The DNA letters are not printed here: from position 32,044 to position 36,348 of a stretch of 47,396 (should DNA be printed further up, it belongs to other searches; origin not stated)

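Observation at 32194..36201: Effector anatomy: all recognisable catalytic motifs sit in the last ~290 aa, and the first ~1050 aa have no family signature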

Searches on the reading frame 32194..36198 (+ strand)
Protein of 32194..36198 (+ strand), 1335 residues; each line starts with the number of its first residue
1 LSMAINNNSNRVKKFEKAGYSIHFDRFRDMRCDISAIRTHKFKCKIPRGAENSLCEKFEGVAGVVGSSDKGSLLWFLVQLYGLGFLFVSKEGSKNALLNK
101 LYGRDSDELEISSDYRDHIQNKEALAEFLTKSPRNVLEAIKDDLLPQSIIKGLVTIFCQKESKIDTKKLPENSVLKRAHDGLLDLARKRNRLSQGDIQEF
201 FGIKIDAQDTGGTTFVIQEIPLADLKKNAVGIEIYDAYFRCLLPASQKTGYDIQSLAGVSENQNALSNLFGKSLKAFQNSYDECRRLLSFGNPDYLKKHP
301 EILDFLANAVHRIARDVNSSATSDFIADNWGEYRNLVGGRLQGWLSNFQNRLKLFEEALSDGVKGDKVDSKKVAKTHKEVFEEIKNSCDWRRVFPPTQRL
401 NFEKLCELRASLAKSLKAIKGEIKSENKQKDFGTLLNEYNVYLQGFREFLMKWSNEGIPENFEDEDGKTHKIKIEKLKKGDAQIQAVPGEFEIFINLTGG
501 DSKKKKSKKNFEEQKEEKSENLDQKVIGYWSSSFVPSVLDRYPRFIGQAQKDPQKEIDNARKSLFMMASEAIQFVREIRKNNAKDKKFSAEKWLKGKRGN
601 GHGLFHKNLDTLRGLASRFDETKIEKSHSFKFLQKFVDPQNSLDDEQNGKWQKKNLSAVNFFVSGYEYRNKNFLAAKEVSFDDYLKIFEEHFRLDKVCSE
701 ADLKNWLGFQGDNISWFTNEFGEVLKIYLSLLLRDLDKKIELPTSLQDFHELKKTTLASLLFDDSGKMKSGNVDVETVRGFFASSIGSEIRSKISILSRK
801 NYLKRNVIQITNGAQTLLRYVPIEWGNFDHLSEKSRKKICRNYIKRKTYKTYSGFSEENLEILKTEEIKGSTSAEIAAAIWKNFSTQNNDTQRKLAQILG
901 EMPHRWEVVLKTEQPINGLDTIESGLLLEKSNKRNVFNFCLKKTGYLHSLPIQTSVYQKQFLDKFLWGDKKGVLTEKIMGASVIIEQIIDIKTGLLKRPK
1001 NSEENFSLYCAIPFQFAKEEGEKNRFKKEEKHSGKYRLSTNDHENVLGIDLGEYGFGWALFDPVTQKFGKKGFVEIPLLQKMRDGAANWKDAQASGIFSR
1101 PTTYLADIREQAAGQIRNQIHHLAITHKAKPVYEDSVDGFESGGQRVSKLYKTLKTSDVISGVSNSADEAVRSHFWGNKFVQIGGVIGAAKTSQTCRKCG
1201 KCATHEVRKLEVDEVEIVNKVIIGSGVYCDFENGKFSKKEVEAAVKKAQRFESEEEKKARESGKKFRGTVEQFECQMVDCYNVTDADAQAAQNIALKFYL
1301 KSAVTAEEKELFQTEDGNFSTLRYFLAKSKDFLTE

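Call 4: search_protein_families(library=pfam, proteins=[window:32194-36198:+], max_evalue=1)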
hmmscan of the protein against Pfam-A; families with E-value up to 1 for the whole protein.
window:32194-36198:+ (1335 aa): 2 families
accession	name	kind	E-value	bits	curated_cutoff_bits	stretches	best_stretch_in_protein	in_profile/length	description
PF07282.18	Cas12f1-like_TNB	-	0.00059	20.4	26.3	1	1188-1209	23-40/60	Cas12f1-like, TNB domain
PF23191.1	WH_MCM3_C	-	0.14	12.9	27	0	349-394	5-49/77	MCM3-like, winged helix domain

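Call 5: search_protein_families(library=ncbifam, proteins=[window:32194-36198:+], max_evalue=1)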
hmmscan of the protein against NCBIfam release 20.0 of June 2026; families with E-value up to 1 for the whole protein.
window:32194-36198:+ (1335 aa): 3 families
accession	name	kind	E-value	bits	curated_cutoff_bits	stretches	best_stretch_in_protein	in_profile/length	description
NF033951.2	Cas12d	equivalog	1.3e-111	374.8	250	1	72-1301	72-1179/1180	type V CRISPR-associated protein Cas12d/CasY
NF033950.0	Cas12c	equivalog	1.1e-22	79.6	250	4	887-1176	800-1061/1246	type V CRISPR-associated protein Cas12c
NF006132.0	PRK08277.1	subfamily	0.26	10.6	281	1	472-519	69-116/280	D-mannonate oxidoreductase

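Call 6: search_solved_structures(query=window:32194-36198:+, max_evalue=10, show_alignments=3)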
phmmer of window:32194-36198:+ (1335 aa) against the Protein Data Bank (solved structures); distinct sequences matched with E-value up to 10: 3.
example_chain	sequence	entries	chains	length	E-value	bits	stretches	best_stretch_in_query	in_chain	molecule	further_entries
7v93_A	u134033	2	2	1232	6.5e-07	30.7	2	1045-1176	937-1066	cas12c2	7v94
4ij5_A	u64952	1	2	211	0.96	10.3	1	508-582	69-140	Phosphoserine phosphatase 1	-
4ij6_A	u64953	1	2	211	0.97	10.3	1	508-582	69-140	Phosphoserine phosphatase 1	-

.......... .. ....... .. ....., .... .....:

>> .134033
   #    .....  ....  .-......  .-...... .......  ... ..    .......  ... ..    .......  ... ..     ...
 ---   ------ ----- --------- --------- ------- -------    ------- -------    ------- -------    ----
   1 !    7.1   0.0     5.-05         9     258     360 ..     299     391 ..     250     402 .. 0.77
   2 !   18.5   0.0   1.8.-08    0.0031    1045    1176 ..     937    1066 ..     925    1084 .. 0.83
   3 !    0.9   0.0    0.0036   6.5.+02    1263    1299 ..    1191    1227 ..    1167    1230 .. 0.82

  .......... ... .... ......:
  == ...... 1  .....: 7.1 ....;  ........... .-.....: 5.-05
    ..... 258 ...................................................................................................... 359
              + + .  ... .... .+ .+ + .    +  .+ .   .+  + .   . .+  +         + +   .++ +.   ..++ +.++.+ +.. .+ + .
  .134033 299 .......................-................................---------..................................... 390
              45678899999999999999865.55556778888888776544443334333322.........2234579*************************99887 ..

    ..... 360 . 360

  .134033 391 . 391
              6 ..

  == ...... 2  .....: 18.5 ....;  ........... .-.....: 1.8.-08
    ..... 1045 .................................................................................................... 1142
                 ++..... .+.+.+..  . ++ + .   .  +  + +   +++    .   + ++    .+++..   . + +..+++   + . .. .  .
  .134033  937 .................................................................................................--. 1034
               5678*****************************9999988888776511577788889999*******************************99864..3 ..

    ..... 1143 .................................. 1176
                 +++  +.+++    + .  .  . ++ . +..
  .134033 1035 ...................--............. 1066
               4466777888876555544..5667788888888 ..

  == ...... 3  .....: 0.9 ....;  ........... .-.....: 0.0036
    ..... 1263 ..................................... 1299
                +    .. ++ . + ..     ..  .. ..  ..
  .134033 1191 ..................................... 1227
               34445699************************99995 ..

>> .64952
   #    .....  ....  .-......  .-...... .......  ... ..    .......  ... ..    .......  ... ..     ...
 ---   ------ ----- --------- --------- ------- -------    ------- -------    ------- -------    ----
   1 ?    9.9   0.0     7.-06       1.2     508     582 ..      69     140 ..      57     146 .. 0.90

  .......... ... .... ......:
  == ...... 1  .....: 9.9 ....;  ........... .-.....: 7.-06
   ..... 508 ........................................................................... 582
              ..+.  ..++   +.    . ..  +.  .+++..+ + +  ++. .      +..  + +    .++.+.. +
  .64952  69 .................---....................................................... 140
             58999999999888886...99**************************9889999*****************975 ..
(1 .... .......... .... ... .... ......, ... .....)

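Call 9: find_homologous_proteins(query=window:32194-36198:+, max_evalue=0.001)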
Query window:32194-36198:+ (1335 aa): 14 proteins with E <= 0.001 among 8000 candidates.
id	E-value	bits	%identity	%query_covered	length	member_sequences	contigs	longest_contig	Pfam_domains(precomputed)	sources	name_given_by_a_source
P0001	0.0e+0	3020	100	100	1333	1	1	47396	-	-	-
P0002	0.0e+0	1831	64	99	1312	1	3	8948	-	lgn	-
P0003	0.0e+0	1586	58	99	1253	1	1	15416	PF07282.19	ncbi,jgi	jgi:hypothetical protein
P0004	0.0e+0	1389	54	97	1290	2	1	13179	-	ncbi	-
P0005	0.0e+0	1189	46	99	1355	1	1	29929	-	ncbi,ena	-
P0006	0.0e+0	1109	45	100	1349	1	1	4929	PF07282.19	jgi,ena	jgi:hypothetical protein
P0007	0.0e+0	1068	44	100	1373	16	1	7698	PF07282.19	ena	-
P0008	0.0e+0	1044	44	99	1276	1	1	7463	PF07282.19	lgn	-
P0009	0.0e+0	1023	44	99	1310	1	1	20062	-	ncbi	-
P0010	3.7e-294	997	42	99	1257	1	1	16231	PF07282.19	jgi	jgi:hypothetical protein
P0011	3.0e-257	875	37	99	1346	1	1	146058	PF07282.19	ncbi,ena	-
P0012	5.8e-257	874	40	72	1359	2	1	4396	-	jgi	jgi:hypothetical protein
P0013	1.3e-249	850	37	99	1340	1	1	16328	PF07282.19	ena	-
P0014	3.1e-249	848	39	99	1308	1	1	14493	PF07282.19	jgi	jgi:hypothetical protein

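Call 14: find_related_loci(query=A1, collection=genome_contigs, flank=10000)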
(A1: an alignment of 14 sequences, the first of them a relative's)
Query A1 (1333 aa) in genome_contigs; peptide patterns used: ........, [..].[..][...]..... (x = any residue, [..] = any of these).
78 stretches matched a pattern; 12 encode a relative of the query (tblastn E <= 1e-3); 12 distinct loci.
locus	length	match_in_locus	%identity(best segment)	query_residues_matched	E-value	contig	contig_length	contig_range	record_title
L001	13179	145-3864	54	8-1298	0e+0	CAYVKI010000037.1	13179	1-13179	MAG TPA_asm: uncultured Rhizobium sp. isolate SRP285395_co1_351 genome assembly, contig: NODE_7629_length_13179_cov_5.29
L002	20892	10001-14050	46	3-1330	0e+0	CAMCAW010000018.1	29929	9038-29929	MAG: Rickettsia typhi isolate ZE-13nov19-301 genome assembly, contig: ZE-13nov19-C1732, whole genome shotgun sequence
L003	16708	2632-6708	45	9-1330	0e+0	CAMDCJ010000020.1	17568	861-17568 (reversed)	MAG: Rickettsia typhi isolate MiE-14oct19-158 genome assembly, contig: MiE-14oct19-C4400, whole genome shotgun sequence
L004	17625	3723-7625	44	15-1331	0e+0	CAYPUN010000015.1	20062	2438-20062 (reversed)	MAG TPA_asm: uncultured Rickettsia sp. isolate SRP286056_co2_541 genome assembly, contig: NODE_4051_length_20062_cov_5.9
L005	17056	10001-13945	39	9-1328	0e+0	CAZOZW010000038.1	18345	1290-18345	MAG TPA_asm: uncultured Candidatus Peribacteria bacterium isolate SRP063590_co1_200 genome assembly, contig: NODE_2983_l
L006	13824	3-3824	40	31-1329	0e+0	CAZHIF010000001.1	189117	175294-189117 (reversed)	MAG TPA_asm: uncultured Candidatus Peribacteria bacterium isolate binchicken_co37_78 genome assembly, contig: NODE_19_le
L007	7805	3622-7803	38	16-1286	0e+0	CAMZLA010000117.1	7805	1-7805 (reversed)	uncultured Candidatus Gracilibacteria bacterium isolate TAG_MAG_00018 genome assembly, contig: TAG_MAG_00018_00000000009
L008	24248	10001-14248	36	5-1329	0e+0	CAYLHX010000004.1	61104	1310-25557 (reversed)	MAG TPA_asm: uncultured Candidatus Peribacteria bacterium isolate SRP093185_co1_81 genome assembly, contig: NODE_175_len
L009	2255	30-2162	48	595-1306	0e+0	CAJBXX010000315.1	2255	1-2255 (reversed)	MAG: uncultured Alphaproteobacteria bacterium isolate Loc090402-7m_bin-1117 genome assembly, contig: bin-1117:315/317, w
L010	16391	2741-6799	39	6-1328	0e+0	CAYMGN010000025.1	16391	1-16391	MAG TPA_asm: uncultured Candidatus Peribacteria bacterium isolate SRP141376_co3_228 genome assembly, contig: NODE_9678_l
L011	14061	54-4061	37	6-1330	0e+0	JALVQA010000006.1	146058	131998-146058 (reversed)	MAG: Candidatus Moraniibacteriota bacterium isolate A3_metabat2_scaf2bin.005 A3_NODE_25_length_146058_cov_4.111895, whol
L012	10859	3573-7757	28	15-1329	9e-90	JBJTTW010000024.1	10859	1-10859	MAG: bacterium isolate samp_4445_VAMB_679 samp_4445_1474634, whole genome shotgun sequence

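Call 32: find_homologous_proteins(query=A1, max_evalue=0.001)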
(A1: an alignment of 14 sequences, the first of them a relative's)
Query A1 (14 sequences) (1333 aa, profile of the alignment): 16 proteins with E <= 0.001 among 8000 candidates.
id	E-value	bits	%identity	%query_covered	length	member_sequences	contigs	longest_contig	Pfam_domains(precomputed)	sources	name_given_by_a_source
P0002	0.0e+0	2017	64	99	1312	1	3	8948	-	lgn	-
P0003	0.0e+0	1963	58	99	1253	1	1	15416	PF07282.19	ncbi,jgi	jgi:hypothetical protein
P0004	0.0e+0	1953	54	97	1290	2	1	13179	-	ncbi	-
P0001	0.0e+0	1944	100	100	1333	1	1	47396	-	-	-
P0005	0.0e+0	1928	46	99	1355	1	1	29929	-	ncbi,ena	-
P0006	0.0e+0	1879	45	100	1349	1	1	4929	PF07282.19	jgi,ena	jgi:hypothetical protein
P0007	0.0e+0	1842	44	99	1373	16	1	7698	PF07282.19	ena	-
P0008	0.0e+0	1803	44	99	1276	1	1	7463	PF07282.19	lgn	-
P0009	0.0e+0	1794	44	99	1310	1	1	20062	-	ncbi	-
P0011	0.0e+0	1780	37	99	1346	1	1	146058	PF07282.19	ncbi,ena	-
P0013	0.0e+0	1753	37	99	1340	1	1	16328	PF07282.19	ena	-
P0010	0.0e+0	1734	42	99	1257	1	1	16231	PF07282.19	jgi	jgi:hypothetical protein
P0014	0.0e+0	1685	39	99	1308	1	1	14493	PF07282.19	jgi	jgi:hypothetical protein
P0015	0.0e+0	1561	45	99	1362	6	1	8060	-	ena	-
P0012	0.0e+0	1549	40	72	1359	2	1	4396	-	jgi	jgi:hypothetical protein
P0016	0.0e+0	1059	46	37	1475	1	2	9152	-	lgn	-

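Call 44: find_related_loci(query=A5, collection=metagenome_contigs, flank=8000)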
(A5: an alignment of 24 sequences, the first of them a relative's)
Query A5 (1333 aa) in metagenome_contigs; peptide patterns used: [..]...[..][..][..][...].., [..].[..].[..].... (x = any residue, [..] = any of these).
145 stretches matched a pattern; 24 encode a relative of the query (tblastn E <= 1e-3); 24 distinct loci.
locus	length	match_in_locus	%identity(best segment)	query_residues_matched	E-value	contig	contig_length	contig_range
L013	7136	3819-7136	54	8-1143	0e+0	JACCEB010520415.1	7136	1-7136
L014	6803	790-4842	45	9-1330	0e+0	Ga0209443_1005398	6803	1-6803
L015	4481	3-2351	61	550-1330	0e+0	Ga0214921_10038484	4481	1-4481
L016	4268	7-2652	37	554-1329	4e-166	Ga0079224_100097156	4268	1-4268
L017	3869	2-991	48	1011-1330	3e-89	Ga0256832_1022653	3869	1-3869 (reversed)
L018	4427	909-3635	34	244-1317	2e-52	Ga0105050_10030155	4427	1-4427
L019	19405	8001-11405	33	10-1299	6e-52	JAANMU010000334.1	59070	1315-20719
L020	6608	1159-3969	29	250-1311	4e-40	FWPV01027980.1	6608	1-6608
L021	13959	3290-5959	32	248-1307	3e-39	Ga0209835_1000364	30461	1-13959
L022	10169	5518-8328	29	250-1311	2e-38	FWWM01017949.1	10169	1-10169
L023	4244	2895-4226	29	746-1213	1e-37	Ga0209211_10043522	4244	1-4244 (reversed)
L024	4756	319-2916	30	251-1299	6e-37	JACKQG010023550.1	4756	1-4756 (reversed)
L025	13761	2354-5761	31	4-1300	7e-37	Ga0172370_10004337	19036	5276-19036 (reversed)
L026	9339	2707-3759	31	952-1295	2e-36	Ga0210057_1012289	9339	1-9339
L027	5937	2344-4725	30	324-1298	9e-36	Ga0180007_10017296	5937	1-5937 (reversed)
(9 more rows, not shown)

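Call 54: predict_structure(alignment_id=A4)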
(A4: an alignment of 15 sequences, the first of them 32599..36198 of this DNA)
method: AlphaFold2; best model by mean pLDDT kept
length: 1200 residues; sequences in the alignment: 15
mean_pLDDT: 68.8   pTM: 0.44
mean pLDDT of the five models: 68.8, 68.5, 66.2, 65.1, 61.3
residues with pLDDT >= 90: 60; 70-90: 627; 50-70: 279; < 50: 234
segments of 3 or more residues with pLDDT < 50: 187-202, 229-237, 344-348, 351-354, 366-389, 406-415, 670-678, 699-706, 712-717, 819-822, 837-841, 858-868, 870-873, 880-908, 953-972, 1000-1053
pLDDT, mean of each block of 10 residues (from residue 1): 75 78 63 79 88 79 75 65 73 63 67 65 55 64 86 83 88 83 51 42 54 69 66 47 86 80 84 84 69 63 80 81 68 67 51 61 53 31 36 78 58 53 80 89 87 78 70 88 80 91 77 84 76 65 90 91 84 71 85 91 81 74 78 79 82 80 60 44 81 56 48 53 83 82 85 79 82 73 71 67 68 67 60 53 53 51 43 50 35 30 42 75 86 85 64 42 38 54 63 66 30 31 33 38 33 65 89 86 87 88 84 81 68 75 88 87 83 79 77 78
secondary structure, 60 per line:
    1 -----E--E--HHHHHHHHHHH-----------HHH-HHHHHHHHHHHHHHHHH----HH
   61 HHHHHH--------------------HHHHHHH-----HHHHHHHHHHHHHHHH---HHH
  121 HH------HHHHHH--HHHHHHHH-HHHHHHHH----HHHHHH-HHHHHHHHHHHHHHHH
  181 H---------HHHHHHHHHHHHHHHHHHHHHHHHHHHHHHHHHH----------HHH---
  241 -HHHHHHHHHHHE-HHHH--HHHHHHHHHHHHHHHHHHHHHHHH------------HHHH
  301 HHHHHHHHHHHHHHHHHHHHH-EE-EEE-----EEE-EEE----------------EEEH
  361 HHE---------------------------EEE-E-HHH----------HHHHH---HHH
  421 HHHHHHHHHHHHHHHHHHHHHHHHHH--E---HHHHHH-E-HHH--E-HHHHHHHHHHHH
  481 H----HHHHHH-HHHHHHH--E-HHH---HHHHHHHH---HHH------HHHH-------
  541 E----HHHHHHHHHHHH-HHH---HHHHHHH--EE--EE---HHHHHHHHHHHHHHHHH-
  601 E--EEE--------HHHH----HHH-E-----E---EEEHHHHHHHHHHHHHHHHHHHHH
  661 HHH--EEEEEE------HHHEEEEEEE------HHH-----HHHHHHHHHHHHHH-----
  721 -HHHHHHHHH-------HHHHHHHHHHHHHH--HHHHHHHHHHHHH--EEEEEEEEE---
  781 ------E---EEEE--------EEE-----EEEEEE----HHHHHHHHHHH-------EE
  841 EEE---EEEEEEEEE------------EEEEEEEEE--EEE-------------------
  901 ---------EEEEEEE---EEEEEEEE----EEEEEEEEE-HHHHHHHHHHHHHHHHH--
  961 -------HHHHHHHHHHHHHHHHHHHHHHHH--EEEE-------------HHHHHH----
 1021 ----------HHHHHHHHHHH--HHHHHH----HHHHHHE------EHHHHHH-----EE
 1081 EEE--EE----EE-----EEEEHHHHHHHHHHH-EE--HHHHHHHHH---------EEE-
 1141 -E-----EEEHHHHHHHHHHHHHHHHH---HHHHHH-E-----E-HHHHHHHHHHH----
elements in order (helices of 4 or more, strands of 3 or more residues): H12-22 H38-54 H59-66 H87-93 H99-114 H118-122 H129-134 H137-144 H146-153 H158-163 H165-181 H191-224 H242-252 H255-258 H261-284 H297-321 E326-328 E334-336 E338-340 E357-359 E391-393 H410-414 H418-446 H453-458 H469-481 H486-491 H493-499 H510-517 H530-533 H546-557 H565-571 H583-599 E604-606 H615-618 E637-639 H640-663 E666-671 E681-687 H702-715 H722-730 H738-751 H754-766 E769-777 E791-794 E803-805 E811-816 H821-831 E839-843 E847-855 E868-876 E879-881 E910-916 E920-927 E932-940 H942-958 H968-991 E994-997 H1011-1016 H1031-1041 H1044-1049 H1054-1059 H1068-1073 E1079-1083 E1099-1102 H1103-1113 H1119-1127 E1137-1139 E1148-1150 H1151-1167 H1171-1176 H1186-1196
